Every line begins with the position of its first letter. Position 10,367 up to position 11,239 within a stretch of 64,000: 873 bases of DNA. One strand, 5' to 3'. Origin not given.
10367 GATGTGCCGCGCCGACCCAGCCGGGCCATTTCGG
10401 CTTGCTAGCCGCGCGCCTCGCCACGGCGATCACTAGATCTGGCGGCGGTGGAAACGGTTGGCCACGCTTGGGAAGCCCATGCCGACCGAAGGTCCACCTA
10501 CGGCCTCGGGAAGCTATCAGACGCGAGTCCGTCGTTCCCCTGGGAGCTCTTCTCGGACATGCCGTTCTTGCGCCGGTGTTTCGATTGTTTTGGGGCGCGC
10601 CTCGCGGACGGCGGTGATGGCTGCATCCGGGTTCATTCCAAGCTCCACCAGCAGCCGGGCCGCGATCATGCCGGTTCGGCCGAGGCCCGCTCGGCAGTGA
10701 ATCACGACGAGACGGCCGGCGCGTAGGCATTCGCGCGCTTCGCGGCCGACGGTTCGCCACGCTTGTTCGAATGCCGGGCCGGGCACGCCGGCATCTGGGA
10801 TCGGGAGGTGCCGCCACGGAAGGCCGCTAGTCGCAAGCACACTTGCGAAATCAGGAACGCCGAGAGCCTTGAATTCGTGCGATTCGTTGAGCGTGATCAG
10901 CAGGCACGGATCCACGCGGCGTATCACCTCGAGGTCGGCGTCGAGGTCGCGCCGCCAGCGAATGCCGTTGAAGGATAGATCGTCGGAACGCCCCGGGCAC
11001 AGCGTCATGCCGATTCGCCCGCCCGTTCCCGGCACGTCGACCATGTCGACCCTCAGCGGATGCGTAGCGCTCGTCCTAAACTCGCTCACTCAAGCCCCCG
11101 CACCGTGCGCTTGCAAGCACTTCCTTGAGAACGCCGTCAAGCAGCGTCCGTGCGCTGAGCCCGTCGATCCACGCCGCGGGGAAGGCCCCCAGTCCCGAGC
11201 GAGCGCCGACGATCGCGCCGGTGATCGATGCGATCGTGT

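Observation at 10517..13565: WYL regulator divergent from a YbjN-like / ADP-ribosylglycohydrolase / dual-specificity phosphatase operon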

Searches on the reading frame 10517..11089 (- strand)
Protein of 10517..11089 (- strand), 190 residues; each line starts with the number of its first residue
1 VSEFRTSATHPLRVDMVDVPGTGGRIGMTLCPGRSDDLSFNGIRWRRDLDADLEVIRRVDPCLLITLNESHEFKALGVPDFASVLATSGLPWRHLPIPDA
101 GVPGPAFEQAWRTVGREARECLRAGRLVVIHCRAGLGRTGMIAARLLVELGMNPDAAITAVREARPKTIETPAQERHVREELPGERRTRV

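Call 3: search_protein_families(library=pfam, proteins=[window:10517-11089:-], max_evalue=0.01)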
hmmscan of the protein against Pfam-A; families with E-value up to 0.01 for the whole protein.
window:10517-11089:- (190 aa): 6 families
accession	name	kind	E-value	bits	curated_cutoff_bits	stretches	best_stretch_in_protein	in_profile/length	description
PF22785.1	Tc-R-P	-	2.2e-10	41.4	27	1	64-151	27-105/106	Polymorphic toxin system, DSP-PTPase phosphatase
PF05706.17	CDKN3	-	2.7e-08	34.1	20.7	1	46-151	57-159/168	Cyclin-dependent kinase inhibitor 3 (CDKN3)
PF22784.1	PTP-SAK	-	6.5e-08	33.2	27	1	124-178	86-153/153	Swiss Army Knife protein, DSP-PTPase phosphatase domain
PF00782.25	DSPc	-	2.9e-07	30.8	33.5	1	120-177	68-126/133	Dual specificity phosphatase, catalytic domain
PF13350.11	Y_phosphatase3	-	8.4e-05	23.1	22.2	1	122-156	125-159/240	Tyrosine phosphatase family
PF00102.32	Y_phosphatase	-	0.00022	21.4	20.9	1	99-174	144-224/234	Protein-tyrosine phosphatase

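Call 4: search_protein_families(library=ncbifam, proteins=[window:10517-11089:-], max_evalue=0.01)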
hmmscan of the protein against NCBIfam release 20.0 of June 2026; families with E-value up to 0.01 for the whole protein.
window:10517-11089:- (190 aa): 1 family
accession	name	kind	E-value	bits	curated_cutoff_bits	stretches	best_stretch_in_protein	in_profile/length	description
NF009025.0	PRK12361.1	equivalog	0.0091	14.2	505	1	92-149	144-198/546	hypothetical protein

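Call 5: search_protein_families(library=padloc, proteins=[window:10517-11089:-], max_evalue=0.01)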
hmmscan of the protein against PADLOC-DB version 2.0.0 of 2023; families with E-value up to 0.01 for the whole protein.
window:10517-11089:- (190 aa): 0 families

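Call 37: search_solved_structures(query=window:10517-11089:-, max_evalue=0.01, show_alignments=2)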
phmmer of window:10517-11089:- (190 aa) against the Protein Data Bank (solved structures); distinct sequences matched with E-value up to 0.01: 56.
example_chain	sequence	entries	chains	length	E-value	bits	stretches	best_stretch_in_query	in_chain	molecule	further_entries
25xa_A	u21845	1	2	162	4.3e-13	52.8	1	90-180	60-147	Dual specificity protein phosphatase family protein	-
2i6i_A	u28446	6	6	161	6e-11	45.8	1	75-178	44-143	Sulfolobus solfataricus protein tyrosine phosphatase | protein tyrosine phosphatase | SsoPTP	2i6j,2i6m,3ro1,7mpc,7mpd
5z5b_A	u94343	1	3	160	4e-10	43.2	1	87-182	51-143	Protein-tyrosine phosphatase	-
5z59_A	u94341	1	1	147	1.4e-09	41.4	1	87-181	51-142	Protein-tyrosine phosphatase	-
5z5a_A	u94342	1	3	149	1.4e-09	41.3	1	87-181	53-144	Protein-tyrosine phosphatase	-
2dxp_A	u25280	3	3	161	1.5e-09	41.3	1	75-178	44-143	Sulfolobus solfataricus protein tyrosine phosphatase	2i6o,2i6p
9e9l_A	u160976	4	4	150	2.5e-09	40.6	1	86-182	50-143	ShufPTP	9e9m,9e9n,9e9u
4erc_A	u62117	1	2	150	2.5e-08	37.3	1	88-178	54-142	Dual specificity protein phosphatase 23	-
2img_A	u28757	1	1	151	2.6e-08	37.2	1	88-178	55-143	Dual specificity protein phosphatase 23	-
1fpz_A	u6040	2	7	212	1.9e-07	34.4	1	46-178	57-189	CYCLIN-DEPENDENT KINASE INHIBITOR 3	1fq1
2mbc_A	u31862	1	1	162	2.8e-07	33.9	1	93-171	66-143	Protein tyrosine phosphatase type IVA 3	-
1r6h_A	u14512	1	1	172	3.2e-07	33.7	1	93-171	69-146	protein tyrosine phosphatase type IVA, member 3 isoform 1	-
1v3a_A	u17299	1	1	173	3.2e-07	33.7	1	93-171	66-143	protein tyrosine phosphatase type IVA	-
8ct8_C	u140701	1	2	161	1.2e-06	31.8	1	84-170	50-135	PRL-1 phosphatase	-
5tsr_A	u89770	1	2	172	5.9e-06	29.6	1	93-171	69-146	Protein tyrosine phosphatase type IVA 3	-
1yn9_A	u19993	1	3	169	1.4e-05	28.3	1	87-171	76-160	polynucleotide 5'-phosphatase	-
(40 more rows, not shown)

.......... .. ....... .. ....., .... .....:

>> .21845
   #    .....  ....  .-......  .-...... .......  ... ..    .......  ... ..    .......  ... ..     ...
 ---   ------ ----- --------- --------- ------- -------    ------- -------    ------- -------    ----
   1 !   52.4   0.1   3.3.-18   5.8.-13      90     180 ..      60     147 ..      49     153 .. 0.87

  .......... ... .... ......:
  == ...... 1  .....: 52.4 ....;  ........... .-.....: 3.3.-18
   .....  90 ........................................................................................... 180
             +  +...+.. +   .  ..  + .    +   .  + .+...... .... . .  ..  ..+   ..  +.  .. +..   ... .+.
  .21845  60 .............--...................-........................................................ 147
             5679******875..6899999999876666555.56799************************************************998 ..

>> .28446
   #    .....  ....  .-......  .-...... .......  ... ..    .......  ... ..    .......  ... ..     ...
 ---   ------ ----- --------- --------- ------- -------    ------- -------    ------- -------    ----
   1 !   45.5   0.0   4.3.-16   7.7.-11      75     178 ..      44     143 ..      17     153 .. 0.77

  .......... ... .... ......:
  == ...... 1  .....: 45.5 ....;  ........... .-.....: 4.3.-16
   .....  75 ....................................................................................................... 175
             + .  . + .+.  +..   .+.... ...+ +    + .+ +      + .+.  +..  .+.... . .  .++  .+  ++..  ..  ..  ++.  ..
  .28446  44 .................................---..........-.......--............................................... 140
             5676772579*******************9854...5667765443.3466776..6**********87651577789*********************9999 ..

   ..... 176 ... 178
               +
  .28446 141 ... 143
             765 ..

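Call 53: find_homologous_proteins(query=window:10517-11089:-, max_evalue=0.00001)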
Query window:10517-11089:- (190 aa): 590 proteins with E <= 0.00001 among 2445 candidates; the best 120 are listed.
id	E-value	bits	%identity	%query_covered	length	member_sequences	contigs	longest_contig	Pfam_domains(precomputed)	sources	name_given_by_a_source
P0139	3.8e-112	391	100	92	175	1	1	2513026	PF22784.2,PF05706.18,PF22785.2,PF00782.26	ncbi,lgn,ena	-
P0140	1.9e-103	362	87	96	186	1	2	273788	PF22784.2,PF05706.18,PF22785.2,PF00782.26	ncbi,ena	-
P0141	3.6e-102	358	93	92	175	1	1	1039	PF22784.2,PF05706.18,PF22785.2,PF00782.26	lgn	-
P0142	4.1e-83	296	74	96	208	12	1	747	PF22784.2,PF05706.18,PF22785.2,PF00782.26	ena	-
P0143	4.6e-81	289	77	94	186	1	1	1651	PF22784.2,PF05706.18,PF22785.2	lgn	-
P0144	2.8e-79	283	76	92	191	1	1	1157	PF22784.2,PF05706.18,PF22785.2,PF00782.26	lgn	-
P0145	4.1e-79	283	73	96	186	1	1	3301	PF22784.2,PF22785.2,PF00782.26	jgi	jgi:protein-tyrosine phosphatase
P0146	5.8e-79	282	74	94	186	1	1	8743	PF22784.2,PF22785.2,PF00782.26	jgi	jgi:protein-tyrosine phosphatase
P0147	1.9e-77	278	73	95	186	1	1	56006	PF22784.2,PF22785.2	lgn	-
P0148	2.2e-77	277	77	89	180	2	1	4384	PF22784.2,PF05706.18,PF22785.2,PF00782.26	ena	-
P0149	8.4e-77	275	73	95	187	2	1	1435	PF22784.2,PF05706.18,PF22785.2,PF00782.26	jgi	jgi:protein-tyrosine phosphatase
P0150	1.2e-76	275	72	95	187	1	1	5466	PF22784.2,PF22785.2,PF00782.26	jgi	jgi:hypothetical protein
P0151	4.9e-76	273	67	94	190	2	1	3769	PF22784.2,PF05706.18,PF22785.2,PF00782.26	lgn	-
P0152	3.9e-74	267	70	99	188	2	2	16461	PF22784.2,PF05706.18,PF22785.2,PF00782.26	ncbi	ncbi:MAG: cyclin-dependent kinase inhibitor 3 family protein [Vulcanimicrobiaceae bacterium]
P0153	8.4e-73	262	68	96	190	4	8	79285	PF22784.2,PF05706.18,PF22785.2,PF00102.33,PF00782.26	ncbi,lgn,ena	-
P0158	3.2e-69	251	66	97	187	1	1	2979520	PF22784.2,PF05706.18,PF22785.2,PF00782.26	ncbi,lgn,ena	-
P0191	2.0e-54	202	55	94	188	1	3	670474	PF22784.2,PF05706.18,PF22785.2,PF00782.26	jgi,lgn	jgi:hypothetical protein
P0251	1.7e-48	183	50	94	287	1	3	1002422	PF22784.2,PF22785.2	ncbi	-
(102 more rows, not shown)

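Call 55: find_encoding_contigs(protein=P0158, flank=6000, max_places=1)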
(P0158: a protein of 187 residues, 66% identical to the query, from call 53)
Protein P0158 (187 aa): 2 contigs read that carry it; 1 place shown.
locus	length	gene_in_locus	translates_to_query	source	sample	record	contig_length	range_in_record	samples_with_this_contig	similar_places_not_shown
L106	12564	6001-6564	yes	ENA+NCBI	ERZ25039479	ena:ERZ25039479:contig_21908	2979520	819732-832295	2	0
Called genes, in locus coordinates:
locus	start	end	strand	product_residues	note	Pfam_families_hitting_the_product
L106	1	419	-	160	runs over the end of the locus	-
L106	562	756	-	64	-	PF06348:DUF1059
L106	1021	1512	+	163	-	PF03737:RraA-like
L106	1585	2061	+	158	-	-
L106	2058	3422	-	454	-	PF00990:GGDEF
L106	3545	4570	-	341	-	PF13280:WYL, PF25583:WCX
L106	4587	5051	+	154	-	-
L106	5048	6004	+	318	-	PF03747:ADP_ribosyl_GH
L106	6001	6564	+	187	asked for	PF05706:CDKN3, PF22784:PTP-SAK (weak), PF22785:Tc-R-P, PF00782:DSPc (weak)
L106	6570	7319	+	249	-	PF00561:Abhydrolase_1, PF12146:Hydrolase_4, PF12697:Abhydrolase_6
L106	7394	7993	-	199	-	-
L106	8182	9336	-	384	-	PF13506:Glyco_transf_21, PF00535:Glycos_transf_2, PF13641:Glyco_tranf_2_3, PF13632:Glyco_trans_2_3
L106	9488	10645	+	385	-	-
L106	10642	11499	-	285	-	-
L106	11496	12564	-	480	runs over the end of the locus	PF02310:B12-binding, PF04055:Radical_SAM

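Call 56: find_encoding_contigs(protein=P0191, flank=6000, max_places=1)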
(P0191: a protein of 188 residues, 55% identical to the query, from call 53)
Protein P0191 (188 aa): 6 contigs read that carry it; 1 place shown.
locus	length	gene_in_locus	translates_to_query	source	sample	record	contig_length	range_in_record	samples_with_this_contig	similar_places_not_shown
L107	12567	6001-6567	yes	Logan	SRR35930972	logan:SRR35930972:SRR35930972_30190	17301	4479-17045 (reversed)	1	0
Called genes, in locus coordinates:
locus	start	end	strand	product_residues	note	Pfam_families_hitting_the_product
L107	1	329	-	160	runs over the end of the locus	PF07883:Cupin_2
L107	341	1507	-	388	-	PF00296:Bac_luciferase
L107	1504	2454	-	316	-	PF13379:NMT1_2, PF04069:OpuAC (weak), PF12974:Phosphonate-bd, PF09084:NMT1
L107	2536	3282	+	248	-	PF00392:GntR, PF07702:UTRA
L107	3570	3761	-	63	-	-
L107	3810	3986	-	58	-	-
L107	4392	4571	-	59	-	-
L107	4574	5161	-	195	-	PF13328:HD_4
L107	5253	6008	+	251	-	PF00293:NUDIX, PF19368:WHD_AraR (weak), PF21906:WHD_NrtR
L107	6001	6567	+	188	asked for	PF05706:CDKN3 (weak), PF22785:Tc-R-P, PF00782:DSPc, PF22784:PTP-SAK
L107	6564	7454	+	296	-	PF03747:ADP_ribosyl_GH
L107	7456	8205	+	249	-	-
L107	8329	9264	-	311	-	PF13379:NMT1_2, PF09084:NMT1, PF12974:Phosphonate-bd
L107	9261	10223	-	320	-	PF04909:Amidohydro_2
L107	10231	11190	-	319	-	PF13379:NMT1_2, PF09084:NMT1, PF12974:Phosphonate-bd (weak)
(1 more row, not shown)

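Call 57: find_encoding_contigs(protein=P0251, flank=6000, max_places=1)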
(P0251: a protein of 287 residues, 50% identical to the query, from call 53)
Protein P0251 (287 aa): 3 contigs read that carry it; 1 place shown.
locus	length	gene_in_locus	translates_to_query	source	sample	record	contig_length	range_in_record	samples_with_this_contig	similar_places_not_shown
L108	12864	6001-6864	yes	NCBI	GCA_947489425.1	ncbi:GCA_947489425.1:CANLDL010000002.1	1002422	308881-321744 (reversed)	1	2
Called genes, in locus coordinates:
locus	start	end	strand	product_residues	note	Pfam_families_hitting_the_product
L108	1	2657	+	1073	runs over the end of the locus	PF04313:HSDR_N, PF04851:ResIII, PF18766:SWI2_SNF2, PF22679:T1R_D3-like, PF11867:T1RH-like_C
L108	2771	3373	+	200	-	PF10544:T5orf172, PF13455:MUG113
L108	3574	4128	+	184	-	PF10688:Imp-YgjV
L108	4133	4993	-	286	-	PF13230:GATase_4, PF13522:GATase_6 (weak)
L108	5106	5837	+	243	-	PF13640:2OG-FeII_Oxy_3, PF13661:2OG-FeII_Oxy_4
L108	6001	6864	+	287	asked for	PF22785:Tc-R-P, PF22784:PTP-SAK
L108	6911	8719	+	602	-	PF19974:TCAD9, PF01636:APH, PF19974:TCAD9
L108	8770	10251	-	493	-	PF13640:2OG-FeII_Oxy_3, PF24796:WDR55, PF25173:Beta-prop_WDR3_1st, PF24814:WD40_Prp19, PF23381:Beta-prop_IFT122_1st, PF25175:Beta-prop_WDR5, PF25172:Beta-prop_WDR3_2nd, PF24796:WDR55, +22 more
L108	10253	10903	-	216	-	-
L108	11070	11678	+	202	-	PF00440:TetR_N, PF13977:TetR_C_6 (weak)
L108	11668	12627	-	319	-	-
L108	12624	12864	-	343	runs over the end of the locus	PF01145:Band_7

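Call 79: find_encoding_contigs(protein=P0147, flank=5000, max_places=1)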
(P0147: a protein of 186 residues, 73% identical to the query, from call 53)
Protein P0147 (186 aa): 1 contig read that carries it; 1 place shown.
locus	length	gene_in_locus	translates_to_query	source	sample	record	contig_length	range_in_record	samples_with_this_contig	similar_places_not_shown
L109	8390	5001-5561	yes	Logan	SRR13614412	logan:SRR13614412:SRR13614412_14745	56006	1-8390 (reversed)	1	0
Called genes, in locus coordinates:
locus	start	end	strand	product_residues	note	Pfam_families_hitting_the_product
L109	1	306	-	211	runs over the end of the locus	PF00149:Metallophos, PF12850:Metallophos_2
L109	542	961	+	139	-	PF08818:DUF1801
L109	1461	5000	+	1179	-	PF13482:RNase_H_2, PF13604:AAA_30, PF01443:Viral_helicase1 (faint), PF09848:SLFN-g3_helicase (weak), PF13245:AAA_19, PF13086:AAA_11, PF13087:AAA_12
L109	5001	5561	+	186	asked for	PF22784:PTP-SAK (weak), PF22785:Tc-R-P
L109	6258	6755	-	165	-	-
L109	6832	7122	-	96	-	PF08681:TacA1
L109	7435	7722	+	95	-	PF08681:TacA1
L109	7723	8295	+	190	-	-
